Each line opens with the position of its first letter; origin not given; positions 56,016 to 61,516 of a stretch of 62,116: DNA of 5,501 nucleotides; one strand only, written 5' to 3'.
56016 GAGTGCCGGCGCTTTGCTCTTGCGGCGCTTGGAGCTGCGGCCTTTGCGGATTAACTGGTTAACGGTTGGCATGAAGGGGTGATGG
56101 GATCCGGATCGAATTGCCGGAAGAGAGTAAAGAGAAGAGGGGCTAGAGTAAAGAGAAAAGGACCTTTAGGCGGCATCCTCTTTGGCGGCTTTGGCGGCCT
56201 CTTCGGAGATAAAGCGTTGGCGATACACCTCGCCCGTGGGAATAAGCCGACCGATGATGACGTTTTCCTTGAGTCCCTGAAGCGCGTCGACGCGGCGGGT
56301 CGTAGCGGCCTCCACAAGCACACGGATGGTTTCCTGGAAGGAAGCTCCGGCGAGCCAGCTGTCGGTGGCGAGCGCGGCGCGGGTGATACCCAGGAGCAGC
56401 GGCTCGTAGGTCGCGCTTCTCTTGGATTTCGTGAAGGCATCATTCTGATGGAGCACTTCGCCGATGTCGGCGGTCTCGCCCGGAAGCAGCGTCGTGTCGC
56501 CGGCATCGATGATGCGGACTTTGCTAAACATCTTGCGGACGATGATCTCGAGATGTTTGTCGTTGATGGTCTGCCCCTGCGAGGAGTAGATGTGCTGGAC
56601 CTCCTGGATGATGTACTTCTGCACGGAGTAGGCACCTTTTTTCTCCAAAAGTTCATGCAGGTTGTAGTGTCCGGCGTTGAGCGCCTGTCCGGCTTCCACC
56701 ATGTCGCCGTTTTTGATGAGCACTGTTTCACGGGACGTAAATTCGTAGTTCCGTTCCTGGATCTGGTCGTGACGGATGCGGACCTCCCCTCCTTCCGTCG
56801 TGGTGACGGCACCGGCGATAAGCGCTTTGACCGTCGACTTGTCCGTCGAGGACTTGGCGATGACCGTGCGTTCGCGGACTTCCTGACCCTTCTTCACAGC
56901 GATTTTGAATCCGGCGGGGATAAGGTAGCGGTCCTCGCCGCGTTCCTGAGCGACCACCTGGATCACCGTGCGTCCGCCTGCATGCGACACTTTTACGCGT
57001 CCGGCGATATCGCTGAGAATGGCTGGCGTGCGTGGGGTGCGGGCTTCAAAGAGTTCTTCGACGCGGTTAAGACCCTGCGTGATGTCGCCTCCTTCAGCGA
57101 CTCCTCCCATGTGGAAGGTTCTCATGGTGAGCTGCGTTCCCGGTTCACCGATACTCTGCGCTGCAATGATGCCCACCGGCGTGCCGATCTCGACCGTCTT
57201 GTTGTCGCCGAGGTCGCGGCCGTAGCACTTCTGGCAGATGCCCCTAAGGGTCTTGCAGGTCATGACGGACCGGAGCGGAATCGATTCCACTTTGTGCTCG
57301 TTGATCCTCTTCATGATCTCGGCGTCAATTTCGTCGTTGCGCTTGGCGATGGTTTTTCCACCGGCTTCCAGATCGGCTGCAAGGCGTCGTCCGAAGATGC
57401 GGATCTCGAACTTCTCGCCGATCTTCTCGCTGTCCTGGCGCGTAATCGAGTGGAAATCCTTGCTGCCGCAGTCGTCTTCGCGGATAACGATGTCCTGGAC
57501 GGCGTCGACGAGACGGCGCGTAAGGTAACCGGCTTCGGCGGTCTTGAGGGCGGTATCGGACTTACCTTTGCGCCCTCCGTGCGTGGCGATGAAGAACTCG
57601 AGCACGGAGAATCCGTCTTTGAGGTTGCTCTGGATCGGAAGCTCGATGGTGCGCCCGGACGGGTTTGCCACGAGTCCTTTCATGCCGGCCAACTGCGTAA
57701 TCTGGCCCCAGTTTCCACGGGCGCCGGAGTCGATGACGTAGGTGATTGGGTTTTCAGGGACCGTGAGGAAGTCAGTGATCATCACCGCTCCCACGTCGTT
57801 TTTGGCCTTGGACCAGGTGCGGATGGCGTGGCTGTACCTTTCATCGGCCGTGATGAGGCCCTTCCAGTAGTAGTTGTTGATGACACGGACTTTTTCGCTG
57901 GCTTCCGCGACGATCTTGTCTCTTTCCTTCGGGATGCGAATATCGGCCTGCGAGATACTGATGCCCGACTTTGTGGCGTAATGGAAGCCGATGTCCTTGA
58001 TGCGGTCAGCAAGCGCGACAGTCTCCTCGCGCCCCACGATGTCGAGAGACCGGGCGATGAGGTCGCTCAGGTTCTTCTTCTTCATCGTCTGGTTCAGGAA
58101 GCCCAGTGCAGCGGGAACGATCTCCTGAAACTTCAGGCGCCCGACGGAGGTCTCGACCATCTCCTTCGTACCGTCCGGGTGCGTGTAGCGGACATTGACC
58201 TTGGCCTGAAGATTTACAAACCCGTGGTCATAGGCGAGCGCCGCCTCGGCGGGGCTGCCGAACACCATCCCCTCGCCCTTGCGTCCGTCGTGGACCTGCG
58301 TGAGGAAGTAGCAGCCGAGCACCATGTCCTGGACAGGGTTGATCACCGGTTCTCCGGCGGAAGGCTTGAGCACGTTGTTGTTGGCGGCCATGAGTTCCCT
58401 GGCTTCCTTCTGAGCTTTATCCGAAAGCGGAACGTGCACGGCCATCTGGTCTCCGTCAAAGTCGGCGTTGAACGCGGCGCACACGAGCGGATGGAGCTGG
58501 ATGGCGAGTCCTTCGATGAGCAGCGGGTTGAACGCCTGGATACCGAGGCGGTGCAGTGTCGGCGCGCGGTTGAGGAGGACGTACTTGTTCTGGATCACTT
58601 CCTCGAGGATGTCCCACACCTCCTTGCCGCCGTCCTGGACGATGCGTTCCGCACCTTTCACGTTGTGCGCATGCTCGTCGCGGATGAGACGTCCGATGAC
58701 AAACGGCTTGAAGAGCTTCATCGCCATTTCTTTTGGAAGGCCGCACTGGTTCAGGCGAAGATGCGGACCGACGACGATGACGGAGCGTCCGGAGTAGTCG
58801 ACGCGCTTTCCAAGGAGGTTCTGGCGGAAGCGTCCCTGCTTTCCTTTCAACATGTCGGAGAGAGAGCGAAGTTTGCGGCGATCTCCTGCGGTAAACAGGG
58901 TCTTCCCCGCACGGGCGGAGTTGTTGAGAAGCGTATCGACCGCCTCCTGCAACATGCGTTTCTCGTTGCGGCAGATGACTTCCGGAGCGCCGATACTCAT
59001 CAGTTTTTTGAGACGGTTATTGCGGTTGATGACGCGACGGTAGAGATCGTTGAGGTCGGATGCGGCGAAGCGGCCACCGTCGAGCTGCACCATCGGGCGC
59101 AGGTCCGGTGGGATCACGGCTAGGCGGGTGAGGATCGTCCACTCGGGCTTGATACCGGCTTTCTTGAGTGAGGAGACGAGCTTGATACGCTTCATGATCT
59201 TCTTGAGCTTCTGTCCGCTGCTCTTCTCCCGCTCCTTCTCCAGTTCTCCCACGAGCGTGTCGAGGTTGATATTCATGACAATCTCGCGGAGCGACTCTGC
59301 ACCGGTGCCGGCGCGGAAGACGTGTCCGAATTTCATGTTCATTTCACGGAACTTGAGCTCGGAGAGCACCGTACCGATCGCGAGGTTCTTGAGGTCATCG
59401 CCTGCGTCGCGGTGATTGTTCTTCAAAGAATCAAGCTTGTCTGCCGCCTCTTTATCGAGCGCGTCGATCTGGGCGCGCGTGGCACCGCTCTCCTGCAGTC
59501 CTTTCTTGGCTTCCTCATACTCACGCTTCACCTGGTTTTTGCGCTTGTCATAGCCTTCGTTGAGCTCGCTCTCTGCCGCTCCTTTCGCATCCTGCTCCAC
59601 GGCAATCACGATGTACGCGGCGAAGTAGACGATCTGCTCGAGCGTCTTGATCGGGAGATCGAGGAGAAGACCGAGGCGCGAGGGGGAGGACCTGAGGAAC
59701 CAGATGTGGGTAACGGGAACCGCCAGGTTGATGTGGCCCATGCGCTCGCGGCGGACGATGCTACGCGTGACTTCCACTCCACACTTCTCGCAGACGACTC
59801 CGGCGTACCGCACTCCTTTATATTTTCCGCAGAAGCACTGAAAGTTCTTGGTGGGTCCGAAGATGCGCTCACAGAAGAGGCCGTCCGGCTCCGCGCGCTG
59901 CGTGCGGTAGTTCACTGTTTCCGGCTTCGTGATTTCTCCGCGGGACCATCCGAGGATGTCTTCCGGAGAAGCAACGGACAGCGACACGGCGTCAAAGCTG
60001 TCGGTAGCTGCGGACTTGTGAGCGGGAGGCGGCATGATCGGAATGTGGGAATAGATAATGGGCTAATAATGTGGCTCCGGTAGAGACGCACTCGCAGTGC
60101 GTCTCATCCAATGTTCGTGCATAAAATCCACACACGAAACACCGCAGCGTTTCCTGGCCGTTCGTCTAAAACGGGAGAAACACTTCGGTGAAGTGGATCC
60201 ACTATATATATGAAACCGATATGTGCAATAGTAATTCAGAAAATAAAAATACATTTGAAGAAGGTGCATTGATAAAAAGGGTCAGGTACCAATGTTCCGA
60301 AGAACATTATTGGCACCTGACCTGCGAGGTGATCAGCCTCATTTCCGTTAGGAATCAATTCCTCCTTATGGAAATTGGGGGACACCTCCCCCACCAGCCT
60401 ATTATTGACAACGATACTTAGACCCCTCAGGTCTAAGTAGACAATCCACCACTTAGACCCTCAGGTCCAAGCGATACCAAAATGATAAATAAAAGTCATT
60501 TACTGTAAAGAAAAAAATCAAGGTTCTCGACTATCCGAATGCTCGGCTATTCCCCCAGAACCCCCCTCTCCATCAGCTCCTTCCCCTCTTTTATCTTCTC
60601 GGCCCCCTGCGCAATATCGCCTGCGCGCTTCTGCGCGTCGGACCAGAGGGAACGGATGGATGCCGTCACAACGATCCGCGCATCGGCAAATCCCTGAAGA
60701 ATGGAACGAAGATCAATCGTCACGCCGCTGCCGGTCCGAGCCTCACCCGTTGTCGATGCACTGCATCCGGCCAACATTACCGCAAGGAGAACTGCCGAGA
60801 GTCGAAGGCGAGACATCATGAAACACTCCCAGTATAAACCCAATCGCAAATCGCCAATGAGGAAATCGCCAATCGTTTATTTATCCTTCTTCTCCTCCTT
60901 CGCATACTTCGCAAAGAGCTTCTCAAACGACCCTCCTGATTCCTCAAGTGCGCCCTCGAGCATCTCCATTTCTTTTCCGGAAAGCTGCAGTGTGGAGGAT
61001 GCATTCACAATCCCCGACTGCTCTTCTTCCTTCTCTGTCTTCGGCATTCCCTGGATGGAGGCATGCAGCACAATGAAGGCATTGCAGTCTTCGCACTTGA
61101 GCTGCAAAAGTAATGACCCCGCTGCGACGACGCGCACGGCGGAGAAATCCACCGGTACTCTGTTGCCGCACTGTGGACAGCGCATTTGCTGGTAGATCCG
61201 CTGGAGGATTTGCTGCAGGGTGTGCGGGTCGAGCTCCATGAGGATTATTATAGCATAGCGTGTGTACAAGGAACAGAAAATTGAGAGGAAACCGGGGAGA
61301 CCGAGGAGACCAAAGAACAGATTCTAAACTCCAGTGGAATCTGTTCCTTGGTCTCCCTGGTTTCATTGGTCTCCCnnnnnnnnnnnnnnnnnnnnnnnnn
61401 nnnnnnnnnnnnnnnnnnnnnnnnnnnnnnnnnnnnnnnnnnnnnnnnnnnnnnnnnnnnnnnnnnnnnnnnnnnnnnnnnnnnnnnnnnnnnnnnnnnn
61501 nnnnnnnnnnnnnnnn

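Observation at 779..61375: Nearly every intergenic spacer carries a long hairpin whose arms are degenerate tandem 7-nt words, forming recurring families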

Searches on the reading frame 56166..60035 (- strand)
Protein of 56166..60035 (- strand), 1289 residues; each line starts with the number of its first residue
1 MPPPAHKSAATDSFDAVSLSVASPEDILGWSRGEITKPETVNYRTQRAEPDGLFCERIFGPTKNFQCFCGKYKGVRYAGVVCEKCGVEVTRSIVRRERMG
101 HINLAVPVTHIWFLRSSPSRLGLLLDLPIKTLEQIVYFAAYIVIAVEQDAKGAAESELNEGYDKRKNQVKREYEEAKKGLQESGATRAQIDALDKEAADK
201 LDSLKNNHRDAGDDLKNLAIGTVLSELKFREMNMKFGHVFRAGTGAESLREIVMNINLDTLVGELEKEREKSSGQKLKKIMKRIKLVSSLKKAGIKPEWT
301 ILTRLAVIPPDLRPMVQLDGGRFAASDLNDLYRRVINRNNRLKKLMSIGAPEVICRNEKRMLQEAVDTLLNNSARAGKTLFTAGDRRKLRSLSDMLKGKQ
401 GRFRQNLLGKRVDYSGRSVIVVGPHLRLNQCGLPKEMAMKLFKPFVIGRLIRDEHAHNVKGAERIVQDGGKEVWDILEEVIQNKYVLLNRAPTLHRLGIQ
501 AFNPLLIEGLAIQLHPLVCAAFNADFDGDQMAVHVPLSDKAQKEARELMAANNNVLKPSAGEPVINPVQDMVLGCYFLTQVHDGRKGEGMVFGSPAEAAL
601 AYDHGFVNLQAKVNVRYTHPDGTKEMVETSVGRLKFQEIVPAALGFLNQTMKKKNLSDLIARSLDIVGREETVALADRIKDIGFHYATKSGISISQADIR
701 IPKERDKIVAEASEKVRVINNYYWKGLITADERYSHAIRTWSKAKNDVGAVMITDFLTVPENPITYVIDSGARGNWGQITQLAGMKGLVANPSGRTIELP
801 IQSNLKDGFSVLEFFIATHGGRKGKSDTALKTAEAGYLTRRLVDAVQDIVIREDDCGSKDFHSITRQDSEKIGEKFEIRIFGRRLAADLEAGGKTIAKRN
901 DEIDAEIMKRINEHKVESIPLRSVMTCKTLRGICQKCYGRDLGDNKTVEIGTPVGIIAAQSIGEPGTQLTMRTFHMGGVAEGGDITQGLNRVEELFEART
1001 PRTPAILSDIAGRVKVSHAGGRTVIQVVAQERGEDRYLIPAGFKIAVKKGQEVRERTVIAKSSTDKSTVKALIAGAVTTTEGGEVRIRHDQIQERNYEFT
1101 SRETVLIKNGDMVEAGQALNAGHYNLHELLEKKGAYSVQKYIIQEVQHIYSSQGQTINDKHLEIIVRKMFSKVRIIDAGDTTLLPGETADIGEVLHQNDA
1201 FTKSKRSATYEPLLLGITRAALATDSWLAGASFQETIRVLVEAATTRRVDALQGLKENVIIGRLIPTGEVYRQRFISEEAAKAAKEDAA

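Call 100: search_protein_families(library=pfam, proteins=[window:56166-60035:-], max_evalue=0.001)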
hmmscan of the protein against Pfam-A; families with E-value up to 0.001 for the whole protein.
window:56166-60035:- (1289 aa): 5 families
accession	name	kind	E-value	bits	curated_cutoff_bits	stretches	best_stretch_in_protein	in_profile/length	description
PF04997.17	RNA_pol_Rpb1_1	-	1.3e-77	261.7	39.7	1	13-407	3-312/312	RNA polymerase Rpb1, domain 1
PF04998.22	RNA_pol_Rpb1_5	-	1e-58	199.3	28.5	1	808-1221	1-263/267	RNA polymerase Rpb1, domain 5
PF00623.25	RNA_pol_Rpb1_2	-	1.1e-38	133.5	25.3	2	472-550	87-165/166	RNA polymerase Rpb1, domain 2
PF04983.23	RNA_pol_Rpb1_3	-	5.8e-24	85.3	28.9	1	554-699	1-162/162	RNA polymerase Rpb1, domain 3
PF05000.22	RNA_pol_Rpb1_4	-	5.7e-10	39.5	24.8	1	728-796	1-82/107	RNA polymerase Rpb1, domain 4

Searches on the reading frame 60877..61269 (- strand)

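Call 100: search_protein_families(library=pfam, proteins=[window:60877-61269:-], max_evalue=0.001)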
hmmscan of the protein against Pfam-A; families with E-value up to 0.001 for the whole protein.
window:60877-61269:- (130 aa): 1 family
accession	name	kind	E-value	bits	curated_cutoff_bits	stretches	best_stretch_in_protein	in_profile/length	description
PF14353.12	CpXC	-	0.00055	20.4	25.4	0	8-56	17-65/121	CpXC protein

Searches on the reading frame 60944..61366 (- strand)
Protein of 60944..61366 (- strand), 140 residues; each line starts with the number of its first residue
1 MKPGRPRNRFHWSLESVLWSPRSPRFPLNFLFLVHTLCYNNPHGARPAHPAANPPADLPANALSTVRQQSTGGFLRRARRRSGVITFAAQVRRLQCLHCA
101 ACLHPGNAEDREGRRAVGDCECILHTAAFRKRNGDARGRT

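Call 100: search_protein_families(library=pfam, proteins=[window:60944-61366:-], max_evalue=0.001)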
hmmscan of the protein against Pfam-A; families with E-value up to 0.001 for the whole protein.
window:60944-61366:- (140 aa): 0 families
